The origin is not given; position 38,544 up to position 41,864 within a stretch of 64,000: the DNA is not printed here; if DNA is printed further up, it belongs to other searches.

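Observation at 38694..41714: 1006-aa fusion of a polytopic GT-C-like (DUF2029/GT87-like) domain to a TolB/PD40 beta-propeller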

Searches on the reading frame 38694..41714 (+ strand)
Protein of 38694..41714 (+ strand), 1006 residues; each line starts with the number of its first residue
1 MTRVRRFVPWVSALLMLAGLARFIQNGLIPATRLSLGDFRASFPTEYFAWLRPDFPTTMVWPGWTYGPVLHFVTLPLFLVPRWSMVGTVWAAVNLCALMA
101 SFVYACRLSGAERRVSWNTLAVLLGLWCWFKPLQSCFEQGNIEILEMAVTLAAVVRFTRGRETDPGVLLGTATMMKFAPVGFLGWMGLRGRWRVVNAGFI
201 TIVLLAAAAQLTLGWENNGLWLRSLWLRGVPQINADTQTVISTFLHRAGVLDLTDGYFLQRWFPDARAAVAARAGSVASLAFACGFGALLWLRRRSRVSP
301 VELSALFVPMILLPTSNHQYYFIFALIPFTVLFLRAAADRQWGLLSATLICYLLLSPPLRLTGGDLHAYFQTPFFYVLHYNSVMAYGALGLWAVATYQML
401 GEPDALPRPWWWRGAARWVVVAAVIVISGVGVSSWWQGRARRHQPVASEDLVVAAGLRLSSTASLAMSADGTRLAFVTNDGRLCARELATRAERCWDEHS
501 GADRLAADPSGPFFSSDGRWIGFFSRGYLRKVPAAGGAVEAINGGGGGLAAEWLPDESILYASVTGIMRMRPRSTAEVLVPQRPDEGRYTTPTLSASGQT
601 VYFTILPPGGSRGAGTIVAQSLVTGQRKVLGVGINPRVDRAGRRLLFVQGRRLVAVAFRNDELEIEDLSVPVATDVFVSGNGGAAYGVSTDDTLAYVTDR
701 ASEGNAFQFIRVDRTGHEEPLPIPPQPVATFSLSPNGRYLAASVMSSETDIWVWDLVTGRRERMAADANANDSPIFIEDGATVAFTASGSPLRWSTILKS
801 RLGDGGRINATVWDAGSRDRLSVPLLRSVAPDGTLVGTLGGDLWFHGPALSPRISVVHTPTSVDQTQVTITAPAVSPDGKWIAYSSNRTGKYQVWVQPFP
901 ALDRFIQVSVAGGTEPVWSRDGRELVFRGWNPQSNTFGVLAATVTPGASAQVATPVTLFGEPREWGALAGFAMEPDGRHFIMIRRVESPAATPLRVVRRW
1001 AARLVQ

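Call 3: search_protein_families(library=pfam, proteins=[window:38694-41714:+], max_evalue=1)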
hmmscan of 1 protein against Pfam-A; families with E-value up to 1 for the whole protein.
window:38694-41714:+ (1006 aa): 9 families
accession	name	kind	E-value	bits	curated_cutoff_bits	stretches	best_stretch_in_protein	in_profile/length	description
PF09594.16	GT87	-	1.6e-19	71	25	1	64-310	1-229/237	Glycosyltransferase family 87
PF07676.18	PD40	-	4.2e-18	65.2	20.9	2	870-896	11-38/38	WD40-like Beta Propeller Repeat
PF24817.1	WD40_WDHD1_1st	-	0.0025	17.5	109.9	1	726-758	223-253/291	WDHD1 first WD40 domain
PF00400.38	WD40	-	0.0067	17.4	27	0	727-755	13-39/39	WD domain, G-beta repeat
PF25174.1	Beta-prop_THOC3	-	0.02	14.4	305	0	726-761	214-247/272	THOC3 beta-propeller domain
PF00930.27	DPPIV_N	-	0.048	12.8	22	0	714-769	31-83/354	Dipeptidyl peptidase IV (DPP IV) N-terminal region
PF24814.1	WD40_Prp19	-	0.18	11.3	320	1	685-761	149-208/281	Prp19 WD40 domain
PF00801.26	PKD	-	0.2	12.1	23.5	0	770-795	4-33/80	PKD domain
PF14046.11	NR_Repeat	-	0.32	11.5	27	1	857-881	14-37/48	Nuclear receptor repeat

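Call 4: search_protein_families(library=ncbifam, proteins=[window:38694-41714:+], max_evalue=1)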
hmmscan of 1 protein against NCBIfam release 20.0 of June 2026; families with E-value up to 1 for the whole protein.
window:38694-41714:+ (1006 aa): 4 families
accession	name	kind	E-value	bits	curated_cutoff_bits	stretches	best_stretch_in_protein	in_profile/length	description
TIGR02800.1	propeller_TolB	equivalog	2.2e-16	59.8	343.15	2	862-927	229-295/418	Tol-Pal system beta propeller repeat protein TolB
NF002183.0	PRK01029.1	equivalog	1.2e-09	37.8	405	2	859-931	318-391/429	Tol-Pal system protein TolB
NF033523.0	lasso_peptidase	equivalog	0.00026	19.9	400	1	870-928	90-149/638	Atxe2 family lasso peptide isopeptidase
NF052230.1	T9SS_PorE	exception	0.12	10.6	600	0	866-891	277-302/648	PorE family type IX secretion system protein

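Call 10: find_homologous_proteins(query=window:38694-41714:+)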
Query window:38694-41714:+ (1006 aa): 32 proteins with E <= 0.001 among 8000 candidates.
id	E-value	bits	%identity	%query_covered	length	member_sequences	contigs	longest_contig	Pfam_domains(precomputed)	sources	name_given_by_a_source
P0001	0.0e+0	2267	99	100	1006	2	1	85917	PF09594.17,PF26549.1,PF26550.2,PF07676.19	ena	-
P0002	0.0e+0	1226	56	98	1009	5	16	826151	PF09594.17,PF26549.1,PF26550.2,PF07676.19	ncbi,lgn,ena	-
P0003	0.0e+0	1223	56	100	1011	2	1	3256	PF09594.17,PF26549.1,PF26550.2,PF07676.19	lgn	-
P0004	0.0e+0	1028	49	100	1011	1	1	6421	PF09594.17,PF26549.1,PF26550.2,PF07676.19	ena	-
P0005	0.0e+0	1018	49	99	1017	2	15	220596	PF09594.17,PF26549.1,PF26550.2,PF07676.19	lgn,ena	-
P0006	1.3e-293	995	48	98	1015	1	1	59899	PF09594.17,PF26549.1,PF26550.2,PF07676.19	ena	-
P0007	1.2e-283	962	48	100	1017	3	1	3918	PF09594.17,PF26549.1,PF26550.2,PF07676.19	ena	-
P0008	2.5e-273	928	59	72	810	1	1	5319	PF09594.17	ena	-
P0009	4.1e-265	901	45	98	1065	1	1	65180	PF09594.17,PF26549.1,PF07676.19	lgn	-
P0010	2.3e-215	736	42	99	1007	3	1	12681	PF09594.17,PF26549.1,PF26550.2,PF07676.19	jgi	jgi:hypothetical protein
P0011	7.8e-209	714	55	61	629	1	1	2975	PF09594.17,PF07676.19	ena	-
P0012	6.0e-207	708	42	99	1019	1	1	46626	PF09594.17,PF26549.1,PF26550.2,PF07676.19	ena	-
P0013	3.0e-206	706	41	99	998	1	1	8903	PF09594.17,PF26549.1,PF00930.28,PF26550.2,PF07676.19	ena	-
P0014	1.3e-204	700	41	98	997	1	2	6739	PF09594.17,PF26549.1,PF26550.2,PF07676.19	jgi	jgi:hypothetical protein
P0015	5.5e-176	605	42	84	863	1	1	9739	PF09594.17,PF26549.1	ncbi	-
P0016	4.9e-171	589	37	99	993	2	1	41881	PF09594.17,PF26549.1,PF26550.2,PF07676.19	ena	-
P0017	6.8e-171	589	39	96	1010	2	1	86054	PF09594.17,PF26549.1,PF07676.19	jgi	jgi:Tol biopolymer transport system component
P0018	4.4e-168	579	37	99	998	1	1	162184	PF09594.17,PF26549.1,PF07676.19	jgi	jgi:Tol biopolymer transport system component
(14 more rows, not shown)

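Call 12: search_solved_structures(query=window:38694-41714:+, max_evalue=1)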
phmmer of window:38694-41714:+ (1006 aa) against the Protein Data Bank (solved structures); distinct sequences matched with E-value up to 1: 20.
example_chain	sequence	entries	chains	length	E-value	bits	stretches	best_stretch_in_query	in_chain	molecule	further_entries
2ojh_A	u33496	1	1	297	0.0013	19.9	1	872-930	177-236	Uncharacterized protein Atu1656/AGR_C_3050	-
6pnv_A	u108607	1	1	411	0.0015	19.6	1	872-935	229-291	Tol-Pal system protein TolB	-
1crz_A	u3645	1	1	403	0.0016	19.6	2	872-929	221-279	TOLB PROTEIN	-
2w8b_B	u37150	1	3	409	0.0016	19.5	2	872-929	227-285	PROTEIN TOLB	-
3iax_A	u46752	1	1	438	0.002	19.2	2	872-929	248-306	Protein tolB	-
1c5k_A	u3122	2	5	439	0.002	19.2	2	872-929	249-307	PROTEIN (TOLB PROTEIN) | PROTEIN TOLB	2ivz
7mx5_A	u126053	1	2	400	0.0022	19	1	705-791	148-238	Tol-Pal system protein TolB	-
2w8b_A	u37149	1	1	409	0.0023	19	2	872-929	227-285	PROTEIN TOLB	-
2hqs_A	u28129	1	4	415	0.0024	18.9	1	872-929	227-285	Protein tolB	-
4jml_A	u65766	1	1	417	0.0034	18.4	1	872-929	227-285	Protein TolB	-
7nst_E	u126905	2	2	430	0.0037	18.3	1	872-929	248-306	Tol-Pal system protein TolB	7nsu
4r40_A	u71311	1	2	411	0.0059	17.6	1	732-887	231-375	Protein TolB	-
4pwz_A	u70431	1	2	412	0.006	17.6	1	732-887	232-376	Protein TolB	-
8wt1_A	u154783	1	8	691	0.081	13.9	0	873-926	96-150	S9 family peptidase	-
4cy3_A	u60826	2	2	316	0.19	12.7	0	869-927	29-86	PROTEIN WILL DIE SLOWLY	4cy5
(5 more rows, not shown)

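Call 14: find_encoding_contigs(protein=P0002, flank=10000, max_places=3)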
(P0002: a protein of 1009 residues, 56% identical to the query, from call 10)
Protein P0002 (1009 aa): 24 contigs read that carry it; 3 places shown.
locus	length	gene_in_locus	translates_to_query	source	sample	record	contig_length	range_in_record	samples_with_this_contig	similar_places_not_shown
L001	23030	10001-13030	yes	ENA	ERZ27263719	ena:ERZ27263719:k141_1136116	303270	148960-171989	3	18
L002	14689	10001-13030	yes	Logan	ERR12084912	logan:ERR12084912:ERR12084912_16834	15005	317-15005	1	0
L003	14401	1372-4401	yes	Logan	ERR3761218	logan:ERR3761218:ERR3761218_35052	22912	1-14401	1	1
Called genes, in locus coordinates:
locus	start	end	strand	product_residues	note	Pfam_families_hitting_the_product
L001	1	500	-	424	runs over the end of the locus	PF07394:DUF1501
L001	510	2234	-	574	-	PF08811:DUF1800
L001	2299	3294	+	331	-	PF13527:Acetyltransf_9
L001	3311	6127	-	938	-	PF07719:TPR_2 (faint), PF13428:TPR_14 (faint), PF13432:TPR_16 (weak), PF14559:TPR_19 (faint)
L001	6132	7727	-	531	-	PF00890:FAD_binding_2 (faint), PF01134:GIDA (faint), PF01266:DAO (weak), PF01593:Amino_oxidase, PF03486:HI0933_like (faint), PF07992:Pyr_redox_2 (faint), PF12831:FAD_oxidored, PF13450:NAD_binding_8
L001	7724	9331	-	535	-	PF00890:FAD_binding_2 (weak), PF01134:GIDA (faint), PF01266:DAO (weak), PF01946:Thi4 (weak), PF07992:Pyr_redox_2 (weak), PF12831:FAD_oxidored, PF13450:NAD_binding_8, PF01593:Amino_oxidase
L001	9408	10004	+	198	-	-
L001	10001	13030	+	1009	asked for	PF09594:GT87, PF26550:Tricorn_2nd (faint), PF26549:Tricorn_N (weak), PF07676:PD40 (weak)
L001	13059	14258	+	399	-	PF01571:GCV_T, PF08669:GCV_T_C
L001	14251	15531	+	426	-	PF00324:AA_permease, PF13520:AA_permease_2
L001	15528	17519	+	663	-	PF07940:Hepar_II_III_C (weak)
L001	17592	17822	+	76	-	PF22513:FitA-like_RHH (weak)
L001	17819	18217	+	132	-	PF01850:PIN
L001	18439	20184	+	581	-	PF00501:AMP-binding, PF23024:AMP-dom_DIP2-like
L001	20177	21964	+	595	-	PF00027:cNMP_binding, PF24179:NTE_Ploop, PF01734:Patatin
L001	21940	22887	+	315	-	PF00550:PP-binding, PF01553:Acyltransferase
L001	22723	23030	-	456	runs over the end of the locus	PF01734:Patatin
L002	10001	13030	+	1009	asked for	PF09594:GT87, PF26550:Tricorn_2nd (faint), PF26549:Tricorn_N (weak), PF07676:PD40 (weak)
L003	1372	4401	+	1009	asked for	PF09594:GT87, PF26550:Tricorn_2nd (faint), PF26549:Tricorn_N (weak), PF07676:PD40 (weak)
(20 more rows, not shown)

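Call 17: find_encoding_contigs(protein=P0005, flank=10000, max_places=2)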
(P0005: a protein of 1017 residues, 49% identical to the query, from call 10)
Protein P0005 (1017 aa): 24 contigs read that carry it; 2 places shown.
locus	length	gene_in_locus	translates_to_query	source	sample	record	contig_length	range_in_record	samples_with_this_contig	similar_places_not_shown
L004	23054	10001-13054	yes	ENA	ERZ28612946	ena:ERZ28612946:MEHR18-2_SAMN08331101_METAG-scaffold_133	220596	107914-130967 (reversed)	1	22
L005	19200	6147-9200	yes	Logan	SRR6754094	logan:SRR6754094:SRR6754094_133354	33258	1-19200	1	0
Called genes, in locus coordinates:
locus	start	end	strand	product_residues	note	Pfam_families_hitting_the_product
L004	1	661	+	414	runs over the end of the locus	PF02812:ELFV_dehydrog_N, PF00208:ELFV_dehydrog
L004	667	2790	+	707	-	-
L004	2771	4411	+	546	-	PF00501:AMP-binding, PF13193:AMP-binding_C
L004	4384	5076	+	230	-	PF04199:Cyclase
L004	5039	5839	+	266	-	-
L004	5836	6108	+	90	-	PF00550:PP-binding (weak)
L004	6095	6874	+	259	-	PF02522:Antibiotic_NAT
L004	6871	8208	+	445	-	PF16254:DUF4910, PF09940:DUF2172, PF16221:HTH_47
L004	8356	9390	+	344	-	PF13433:Peripla_BP_5 (weak), PF13458:Peripla_BP_6, PF01094:ANF_receptor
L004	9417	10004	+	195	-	-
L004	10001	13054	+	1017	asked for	PF09594:GT87, PF26550:Tricorn_2nd (weak), PF26549:Tricorn_N, PF07676:PD40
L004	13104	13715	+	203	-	-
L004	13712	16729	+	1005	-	PF09594:GT87, PF26549:Tricorn_N, PF26550:Tricorn_2nd (weak), PF07676:PD40 (weak)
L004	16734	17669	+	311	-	PF00535:Glycos_transf_2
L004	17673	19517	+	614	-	PF13522:GATase_6, PF13537:GATase_7, PF00733:Asn_synthase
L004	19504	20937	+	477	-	-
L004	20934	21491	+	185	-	PF17836:PglD_N (faint), PF00132:Hexapep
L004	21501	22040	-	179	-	PF08241:Methyltransf_11 (weak), PF13489:Methyltransf_23 (weak)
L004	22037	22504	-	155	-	PF03966:Trm112p (faint)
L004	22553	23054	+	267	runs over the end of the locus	PF02633:Creatininase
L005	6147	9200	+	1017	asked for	PF09594:GT87, PF26550:Tricorn_2nd (weak), PF26549:Tricorn_N, PF07676:PD40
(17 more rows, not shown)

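Call 18: find_encoding_contigs(protein=P0009, flank=10000, max_places=2)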
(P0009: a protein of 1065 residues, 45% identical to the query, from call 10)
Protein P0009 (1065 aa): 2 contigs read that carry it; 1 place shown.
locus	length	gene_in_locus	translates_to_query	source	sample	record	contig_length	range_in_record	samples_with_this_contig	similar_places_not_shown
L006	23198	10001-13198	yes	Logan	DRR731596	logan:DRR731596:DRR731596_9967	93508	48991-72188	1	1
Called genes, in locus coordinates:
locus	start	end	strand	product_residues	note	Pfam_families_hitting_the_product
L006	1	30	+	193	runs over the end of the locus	-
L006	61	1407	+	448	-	-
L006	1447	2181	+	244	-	PF05401:NodS (weak), PF02353:CMAS (weak), PF01209:Ubie_methyltran (weak), PF13489:Methyltransf_23, PF13847:Methyltransf_31, PF08241:Methyltransf_11, PF08242:Methyltransf_12, PF13649:Methyltransf_25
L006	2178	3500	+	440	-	PF00535:Glycos_transf_2, PF10111:Glyco_tranf_2_2 (weak)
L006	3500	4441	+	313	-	PF13692:Glyco_trans_1_4, PF00534:Glycos_transf_1 (weak)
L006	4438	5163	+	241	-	PF13489:Methyltransf_23, PF08241:Methyltransf_11, PF01209:Ubie_methyltran (weak), PF08242:Methyltransf_12 (weak), PF13649:Methyltransf_25, PF13847:Methyltransf_31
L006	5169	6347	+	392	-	PF01042:Ribonuc_L-PSP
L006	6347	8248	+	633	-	-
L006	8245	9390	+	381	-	PF13458:Peripla_BP_6, PF13433:Peripla_BP_5 (weak), PF01094:ANF_receptor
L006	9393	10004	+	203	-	-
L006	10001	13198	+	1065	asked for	PF09594:GT87, PF07676:PD40 (faint), PF26549:Tricorn_N (weak)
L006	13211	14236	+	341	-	PF04055:Radical_SAM, PF13186:SPASM (weak)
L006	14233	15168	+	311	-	PF00535:Glycos_transf_2, PF10111:Glyco_tranf_2_2 (faint)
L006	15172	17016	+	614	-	PF13522:GATase_6, PF13537:GATase_7, PF00733:Asn_synthase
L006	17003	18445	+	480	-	-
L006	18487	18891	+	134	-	PF04134:DCC1-like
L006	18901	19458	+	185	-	PF25087:GMPPB_C (faint), PF00132:Hexapep (weak)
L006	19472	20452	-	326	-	PF13489:Methyltransf_23, PF08241:Methyltransf_11, PF08242:Methyltransf_12, PF13649:Methyltransf_25, PF13847:Methyltransf_31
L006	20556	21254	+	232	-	PF08889:WbqC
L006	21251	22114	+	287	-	PF13489:Methyltransf_23, PF08241:Methyltransf_11, PF08242:Methyltransf_12, PF13649:Methyltransf_25 (weak)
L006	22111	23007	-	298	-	PF00551:Formyl_trans_N, PF02911:Formyl_trans_C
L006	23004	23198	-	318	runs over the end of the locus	PF00535:Glycos_transf_2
